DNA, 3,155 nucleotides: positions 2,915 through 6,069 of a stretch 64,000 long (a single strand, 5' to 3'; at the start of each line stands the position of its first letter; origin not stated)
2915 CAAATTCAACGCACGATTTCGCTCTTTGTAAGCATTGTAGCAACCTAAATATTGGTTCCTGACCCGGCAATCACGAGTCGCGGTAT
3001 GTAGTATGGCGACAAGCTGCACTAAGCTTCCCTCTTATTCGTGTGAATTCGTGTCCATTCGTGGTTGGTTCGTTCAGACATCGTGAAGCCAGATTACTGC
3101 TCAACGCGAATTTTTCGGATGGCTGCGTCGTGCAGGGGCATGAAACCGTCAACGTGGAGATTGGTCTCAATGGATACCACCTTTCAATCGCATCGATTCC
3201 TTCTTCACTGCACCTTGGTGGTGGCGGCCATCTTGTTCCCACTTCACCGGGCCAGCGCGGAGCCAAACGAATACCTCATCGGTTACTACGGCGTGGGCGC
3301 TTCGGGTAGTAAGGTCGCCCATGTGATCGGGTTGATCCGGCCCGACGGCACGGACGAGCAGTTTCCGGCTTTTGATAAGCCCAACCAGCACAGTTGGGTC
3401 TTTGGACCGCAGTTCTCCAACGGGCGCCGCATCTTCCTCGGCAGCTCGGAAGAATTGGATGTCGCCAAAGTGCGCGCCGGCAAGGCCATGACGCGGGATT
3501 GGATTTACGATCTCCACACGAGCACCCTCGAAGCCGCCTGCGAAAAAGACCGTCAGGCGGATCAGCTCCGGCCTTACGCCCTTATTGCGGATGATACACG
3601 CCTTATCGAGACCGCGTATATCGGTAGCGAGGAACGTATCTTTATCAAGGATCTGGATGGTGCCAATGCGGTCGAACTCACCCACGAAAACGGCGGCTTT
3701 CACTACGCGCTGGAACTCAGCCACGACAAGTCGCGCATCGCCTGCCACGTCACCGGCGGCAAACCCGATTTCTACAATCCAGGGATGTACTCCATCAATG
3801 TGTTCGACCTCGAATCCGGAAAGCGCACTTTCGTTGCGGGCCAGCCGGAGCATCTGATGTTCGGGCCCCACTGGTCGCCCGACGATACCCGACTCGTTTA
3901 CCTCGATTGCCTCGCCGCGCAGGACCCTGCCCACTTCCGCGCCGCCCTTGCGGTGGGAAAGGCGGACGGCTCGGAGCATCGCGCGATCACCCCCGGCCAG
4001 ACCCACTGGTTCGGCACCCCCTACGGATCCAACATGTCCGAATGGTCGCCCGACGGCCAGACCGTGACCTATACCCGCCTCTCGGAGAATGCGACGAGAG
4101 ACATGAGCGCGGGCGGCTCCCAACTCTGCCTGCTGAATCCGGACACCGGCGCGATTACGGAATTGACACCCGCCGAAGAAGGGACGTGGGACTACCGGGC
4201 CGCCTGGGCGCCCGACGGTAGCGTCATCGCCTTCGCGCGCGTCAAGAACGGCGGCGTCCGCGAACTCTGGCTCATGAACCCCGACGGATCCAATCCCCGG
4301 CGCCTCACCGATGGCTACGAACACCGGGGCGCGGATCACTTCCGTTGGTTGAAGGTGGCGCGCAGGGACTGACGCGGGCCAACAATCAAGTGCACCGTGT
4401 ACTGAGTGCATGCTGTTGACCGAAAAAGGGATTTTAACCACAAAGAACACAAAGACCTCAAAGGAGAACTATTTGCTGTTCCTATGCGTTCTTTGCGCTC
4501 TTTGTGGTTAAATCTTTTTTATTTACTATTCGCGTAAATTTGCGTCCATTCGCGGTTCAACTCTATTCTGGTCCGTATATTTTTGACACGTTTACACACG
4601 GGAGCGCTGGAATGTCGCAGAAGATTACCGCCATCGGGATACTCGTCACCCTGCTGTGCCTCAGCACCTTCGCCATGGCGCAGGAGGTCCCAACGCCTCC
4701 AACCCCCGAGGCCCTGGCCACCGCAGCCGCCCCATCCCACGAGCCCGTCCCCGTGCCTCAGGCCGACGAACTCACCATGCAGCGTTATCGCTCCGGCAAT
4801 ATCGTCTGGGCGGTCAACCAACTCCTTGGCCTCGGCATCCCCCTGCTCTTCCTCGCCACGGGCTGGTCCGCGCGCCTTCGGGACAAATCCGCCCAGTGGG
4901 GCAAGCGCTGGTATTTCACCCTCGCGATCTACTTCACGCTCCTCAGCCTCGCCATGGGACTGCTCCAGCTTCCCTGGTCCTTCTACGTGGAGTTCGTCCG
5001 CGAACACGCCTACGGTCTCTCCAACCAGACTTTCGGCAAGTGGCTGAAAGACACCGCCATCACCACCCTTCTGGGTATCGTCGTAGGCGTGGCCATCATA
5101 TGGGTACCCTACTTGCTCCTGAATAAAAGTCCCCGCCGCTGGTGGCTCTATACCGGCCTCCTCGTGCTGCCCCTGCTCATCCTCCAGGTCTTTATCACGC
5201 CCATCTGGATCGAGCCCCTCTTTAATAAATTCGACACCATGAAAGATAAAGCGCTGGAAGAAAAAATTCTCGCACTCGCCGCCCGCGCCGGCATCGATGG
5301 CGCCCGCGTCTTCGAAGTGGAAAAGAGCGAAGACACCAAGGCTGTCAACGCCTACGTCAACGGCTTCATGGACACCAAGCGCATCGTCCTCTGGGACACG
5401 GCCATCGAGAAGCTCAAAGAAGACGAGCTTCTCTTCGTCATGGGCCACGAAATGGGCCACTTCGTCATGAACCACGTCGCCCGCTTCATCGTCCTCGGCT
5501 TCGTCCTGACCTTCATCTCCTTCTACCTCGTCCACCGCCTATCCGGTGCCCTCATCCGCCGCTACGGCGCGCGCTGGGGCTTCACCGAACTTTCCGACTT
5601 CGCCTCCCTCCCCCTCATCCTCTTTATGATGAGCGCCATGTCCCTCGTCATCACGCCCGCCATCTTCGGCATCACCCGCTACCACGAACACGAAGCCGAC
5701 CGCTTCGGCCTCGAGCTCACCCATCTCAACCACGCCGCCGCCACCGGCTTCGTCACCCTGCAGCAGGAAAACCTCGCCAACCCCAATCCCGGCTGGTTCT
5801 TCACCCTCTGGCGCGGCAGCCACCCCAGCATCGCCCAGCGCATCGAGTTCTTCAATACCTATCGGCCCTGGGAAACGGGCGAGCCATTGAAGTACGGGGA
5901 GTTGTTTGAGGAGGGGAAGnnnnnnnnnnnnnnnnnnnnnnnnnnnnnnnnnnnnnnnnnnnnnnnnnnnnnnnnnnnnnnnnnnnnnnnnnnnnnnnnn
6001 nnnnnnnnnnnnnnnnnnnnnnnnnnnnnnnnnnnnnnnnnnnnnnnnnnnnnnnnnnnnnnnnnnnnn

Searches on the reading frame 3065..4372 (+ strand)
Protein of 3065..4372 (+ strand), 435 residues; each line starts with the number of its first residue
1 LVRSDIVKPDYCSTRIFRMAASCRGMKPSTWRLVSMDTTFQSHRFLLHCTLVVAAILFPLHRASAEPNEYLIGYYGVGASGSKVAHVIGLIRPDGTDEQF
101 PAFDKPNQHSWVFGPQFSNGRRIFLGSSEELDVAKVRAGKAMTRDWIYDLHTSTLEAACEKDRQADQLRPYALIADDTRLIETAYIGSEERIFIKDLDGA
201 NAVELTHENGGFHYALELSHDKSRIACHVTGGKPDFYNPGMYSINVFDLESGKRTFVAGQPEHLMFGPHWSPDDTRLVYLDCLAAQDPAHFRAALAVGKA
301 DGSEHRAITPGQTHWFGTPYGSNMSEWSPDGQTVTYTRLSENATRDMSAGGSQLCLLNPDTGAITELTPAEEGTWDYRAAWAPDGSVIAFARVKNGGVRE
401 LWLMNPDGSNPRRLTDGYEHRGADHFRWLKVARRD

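Call 89: search_protein_families(library=pfam, proteins=[window:3065-4372:+], max_evalue=0.001)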
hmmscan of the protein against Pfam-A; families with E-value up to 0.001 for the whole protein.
window:3065-4372:+ (435 aa): 2 families
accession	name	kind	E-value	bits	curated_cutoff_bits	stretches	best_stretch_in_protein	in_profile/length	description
PF07676.18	PD40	-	9e-10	38.7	20.9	0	375-402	10-37/38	WD40-like Beta Propeller Repeat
PF00930.27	DPPIV_N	-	3.5e-05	23.1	22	0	379-405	106-132/354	Dipeptidyl peptidase IV (DPP IV) N-terminal region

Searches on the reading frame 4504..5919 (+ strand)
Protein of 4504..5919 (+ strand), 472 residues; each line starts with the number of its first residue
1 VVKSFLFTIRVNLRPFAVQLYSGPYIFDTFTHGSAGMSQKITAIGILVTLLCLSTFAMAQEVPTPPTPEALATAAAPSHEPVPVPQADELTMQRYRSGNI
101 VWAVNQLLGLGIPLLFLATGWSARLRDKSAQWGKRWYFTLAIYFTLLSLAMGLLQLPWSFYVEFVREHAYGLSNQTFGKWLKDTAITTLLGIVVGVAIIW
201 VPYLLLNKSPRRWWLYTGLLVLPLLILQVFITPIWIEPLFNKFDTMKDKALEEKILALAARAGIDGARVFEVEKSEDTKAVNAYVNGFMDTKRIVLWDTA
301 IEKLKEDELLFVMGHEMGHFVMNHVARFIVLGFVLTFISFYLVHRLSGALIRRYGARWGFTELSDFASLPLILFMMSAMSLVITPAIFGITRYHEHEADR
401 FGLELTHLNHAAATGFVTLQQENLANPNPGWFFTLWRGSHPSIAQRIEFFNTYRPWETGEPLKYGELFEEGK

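Call 28: find_related_loci(query=window:4504-5919:+, collection=genome_contigs, flank=10000)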
Query window:4504-5919:+ (472 aa) in genome_contigs; peptide patterns used: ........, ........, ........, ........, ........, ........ (x = any residue, [..] = any of these).
69 stretches matched a pattern; 49 encode a relative of the query (tblastn E <= 1e-3); 47 distinct loci.
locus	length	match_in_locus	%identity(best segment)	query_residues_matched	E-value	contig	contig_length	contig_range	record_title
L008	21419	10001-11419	91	1-472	0e+0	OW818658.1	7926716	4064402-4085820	metagenome genome assembly, chromosome: 1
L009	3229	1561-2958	88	7-472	0e+0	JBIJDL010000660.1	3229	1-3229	MAG: Candidatus Hydrogenedentales bacterium isolate ME2006-08-22D15_3300044611_group2_bin248 Rohwer_bin1462_scaffold_674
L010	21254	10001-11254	71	52-470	0e+0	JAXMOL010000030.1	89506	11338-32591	MAG: Candidatus Hydrogenedentota bacterium isolate EC_MBin.53 ECX_342CoAssmbCtg, whole genome shotgun sequence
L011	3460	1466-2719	71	52-470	0e+0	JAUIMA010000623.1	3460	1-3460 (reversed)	MAG: Candidatus Hydrogenedentota bacterium isolate Co_bin.7 NODE_161101_length_3460_cov_0.723072, whole genome shotgun s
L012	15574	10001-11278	70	41-472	0e+0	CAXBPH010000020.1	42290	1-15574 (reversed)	MAG TPA_asm: uncultured bacterium isolate ERR2762188_binner12_Refined_16 genome assembly, contig: ERZ3421808.1396, whole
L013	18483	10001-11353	90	22-472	0e+0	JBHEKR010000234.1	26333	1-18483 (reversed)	MAG: Candidatus Hydrogenedentales bacterium isolate bin.359 k141_1359300, whole genome shotgun sequence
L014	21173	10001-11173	57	82-472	5e-152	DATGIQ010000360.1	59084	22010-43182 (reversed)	MAG TPA_asm: Gemmataceae bacterium isolate SMAG_U9811 k141_467561, whole genome shotgun sequence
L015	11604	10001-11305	53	42-469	6e-151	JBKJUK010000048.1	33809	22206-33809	MAG: Thermoanaerobaculia bacterium isolate ant_bin.664 k117_4996380, whole genome shotgun sequence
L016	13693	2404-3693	52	51-469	2e-143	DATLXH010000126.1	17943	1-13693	MAG TPA_asm: Thermoanaerobaculia bacterium isolate SMAG_U13241 k141_192593, whole genome shotgun sequence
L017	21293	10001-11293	52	46-472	5e-141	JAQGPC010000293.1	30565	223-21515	MAG: Pedosphaera sp. isolate RYN_629 scaffold_3129145, whole genome shotgun sequence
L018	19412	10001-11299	50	46-469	2e-140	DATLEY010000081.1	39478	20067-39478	MAG TPA_asm: Thermoanaerobaculia bacterium isolate SMAG_U14388 k141_2422418, whole genome shotgun sequence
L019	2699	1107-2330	53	63-469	6e-146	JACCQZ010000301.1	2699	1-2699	MAG: Gemmatimonadales bacterium isolate MGR_bin9 SD2897-2912_k127_2213330, whole genome shotgun sequence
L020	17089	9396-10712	48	32-470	9e-137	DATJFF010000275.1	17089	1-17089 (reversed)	MAG TPA_asm: Vicinamibacterales bacterium isolate SMAG_U15452 k141_6944466, whole genome shotgun sequence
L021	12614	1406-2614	53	69-471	7e-135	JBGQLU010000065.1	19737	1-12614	MAG: Acidobacteriota bacterium isolate OBJ2_061818_050_30 k141_2676407_length_19737_cov_10.5316, whole genome shotgun se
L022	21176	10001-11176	54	80-470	1e-134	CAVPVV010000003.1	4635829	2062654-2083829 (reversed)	MAG: uncultured Acidobacteriota bacterium isolate MFD00392.bin.1.354 genome assembly, contig: contig_6450, whole genome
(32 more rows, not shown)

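Call 89: search_protein_families(library=pfam, proteins=[L008:15007-16053:-, L008:15355-16299:+, L008:16370-17659:+, L008:16310-17161:-], max_evalue=0.001)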
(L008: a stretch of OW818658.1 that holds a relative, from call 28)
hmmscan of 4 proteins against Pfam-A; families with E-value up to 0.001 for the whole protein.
L008:15007-16053:- (348 aa): 0 families

L008:15355-16299:+ (314 aa): 1 family
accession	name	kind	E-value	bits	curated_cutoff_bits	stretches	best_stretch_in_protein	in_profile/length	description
PF14100.11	DUF6807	-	1.9e-41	142.9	27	1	41-301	4-268/270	Family of unknown function (DUF6807)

L008:16370-17659:+ (429 aa): 5 families
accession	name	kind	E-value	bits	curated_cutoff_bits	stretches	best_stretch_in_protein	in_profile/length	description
PF01408.29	GFO_IDH_MocA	-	3.1e-24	86.4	24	1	47-168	2-117/120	Oxidoreductase family, NAD-binding Rossmann fold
PF19051.5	GFO_IDH_MocA_C2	-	5.8e-11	42.8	23.3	1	180-428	6-235/254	Oxidoreductase family, C-terminal alpha/beta domain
PF22725.1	GFO_IDH_MocA_C3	-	1.3e-10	41.7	27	1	244-316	32-103/124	GFO/IDH/MocA C-terminal domain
PF02894.22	GFO_IDH_MocA_C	-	6.2e-05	23.3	22.9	1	243-415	28-213/218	Oxidoreductase family, C-terminal alpha/beta domain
PF03447.22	NAD_binding_3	-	0.00087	20.4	24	0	53-140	2-87/116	Homoserine dehydrogenase, NAD binding domain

L008:16310-17161:- (283 aa): 0 families

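Call 121: search_protein_families(library=pfam, proteins=[window:4504-5919:+], max_evalue=0.00001)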
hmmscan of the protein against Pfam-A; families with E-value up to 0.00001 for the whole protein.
window:4504-5919:+ (472 aa): 2 families
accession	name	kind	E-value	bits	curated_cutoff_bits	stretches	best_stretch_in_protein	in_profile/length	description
PF01435.24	Peptidase_M48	-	1.7e-34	119.8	20.3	1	247-449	3-181/186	Peptidase family M48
PF16491.10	Peptidase_M48_N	-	7e-25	88.4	27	1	103-242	39-179/179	CAAX prenyl protease N-terminal, five membrane helices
